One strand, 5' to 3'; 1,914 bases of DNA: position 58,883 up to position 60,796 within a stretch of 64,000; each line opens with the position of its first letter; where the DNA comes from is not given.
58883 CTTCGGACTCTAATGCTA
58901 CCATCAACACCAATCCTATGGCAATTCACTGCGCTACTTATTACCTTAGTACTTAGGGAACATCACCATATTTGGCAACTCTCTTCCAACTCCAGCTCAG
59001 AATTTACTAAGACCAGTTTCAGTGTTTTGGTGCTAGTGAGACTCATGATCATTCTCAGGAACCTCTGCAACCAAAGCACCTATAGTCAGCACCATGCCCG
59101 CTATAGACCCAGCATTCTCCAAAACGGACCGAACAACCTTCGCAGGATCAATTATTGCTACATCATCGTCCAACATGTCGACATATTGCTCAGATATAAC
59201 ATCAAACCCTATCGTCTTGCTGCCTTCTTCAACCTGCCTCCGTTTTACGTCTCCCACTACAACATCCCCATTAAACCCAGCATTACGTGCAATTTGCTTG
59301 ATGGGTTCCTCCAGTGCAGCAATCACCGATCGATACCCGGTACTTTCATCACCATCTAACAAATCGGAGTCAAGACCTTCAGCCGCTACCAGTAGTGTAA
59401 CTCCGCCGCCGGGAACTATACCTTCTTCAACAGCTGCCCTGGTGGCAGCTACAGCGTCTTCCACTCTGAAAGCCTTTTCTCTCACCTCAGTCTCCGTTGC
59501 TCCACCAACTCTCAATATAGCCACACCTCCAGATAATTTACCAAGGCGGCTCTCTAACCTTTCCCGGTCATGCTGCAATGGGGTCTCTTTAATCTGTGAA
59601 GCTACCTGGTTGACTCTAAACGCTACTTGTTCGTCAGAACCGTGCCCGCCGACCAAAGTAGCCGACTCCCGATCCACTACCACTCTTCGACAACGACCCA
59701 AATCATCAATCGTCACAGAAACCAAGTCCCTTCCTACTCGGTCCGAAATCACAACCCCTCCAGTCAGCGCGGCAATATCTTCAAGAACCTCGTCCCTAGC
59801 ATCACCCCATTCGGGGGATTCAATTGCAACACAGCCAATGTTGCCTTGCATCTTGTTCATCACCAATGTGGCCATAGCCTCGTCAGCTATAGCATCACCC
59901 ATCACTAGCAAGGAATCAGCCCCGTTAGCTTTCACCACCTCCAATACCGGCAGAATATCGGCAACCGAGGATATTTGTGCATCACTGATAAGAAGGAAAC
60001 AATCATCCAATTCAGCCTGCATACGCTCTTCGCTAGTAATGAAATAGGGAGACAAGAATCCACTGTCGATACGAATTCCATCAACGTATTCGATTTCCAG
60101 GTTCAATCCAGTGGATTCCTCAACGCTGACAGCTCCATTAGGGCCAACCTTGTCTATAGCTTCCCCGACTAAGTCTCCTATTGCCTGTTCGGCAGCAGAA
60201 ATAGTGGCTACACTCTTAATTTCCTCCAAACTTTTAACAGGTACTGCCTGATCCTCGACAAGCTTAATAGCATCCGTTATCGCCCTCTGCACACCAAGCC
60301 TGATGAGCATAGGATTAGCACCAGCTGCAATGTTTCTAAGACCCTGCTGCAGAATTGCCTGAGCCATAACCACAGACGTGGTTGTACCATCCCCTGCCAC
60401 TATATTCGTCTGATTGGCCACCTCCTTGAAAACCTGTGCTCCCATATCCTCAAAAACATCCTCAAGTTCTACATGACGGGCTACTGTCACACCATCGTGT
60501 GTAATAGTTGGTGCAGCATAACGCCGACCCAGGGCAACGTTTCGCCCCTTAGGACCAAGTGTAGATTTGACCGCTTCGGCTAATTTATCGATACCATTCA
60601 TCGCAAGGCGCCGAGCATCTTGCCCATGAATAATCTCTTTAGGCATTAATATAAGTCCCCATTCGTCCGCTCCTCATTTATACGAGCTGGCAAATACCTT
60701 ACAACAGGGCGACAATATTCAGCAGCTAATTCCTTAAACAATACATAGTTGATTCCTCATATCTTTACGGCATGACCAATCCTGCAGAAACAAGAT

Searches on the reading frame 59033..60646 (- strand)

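Call 80: search_protein_families(library=pfam, proteins=[window:59033-60646:-], max_evalue=0.00001)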
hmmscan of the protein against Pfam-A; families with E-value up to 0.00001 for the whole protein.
window:59033-60646:- (537 aa): 1 family
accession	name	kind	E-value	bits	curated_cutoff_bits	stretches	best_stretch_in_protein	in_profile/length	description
PF00118.29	Cpn60_TCP1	-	4.3e-62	210.8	34.3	1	22-528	1-488/490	TCP-1/cpn60 chaperonin family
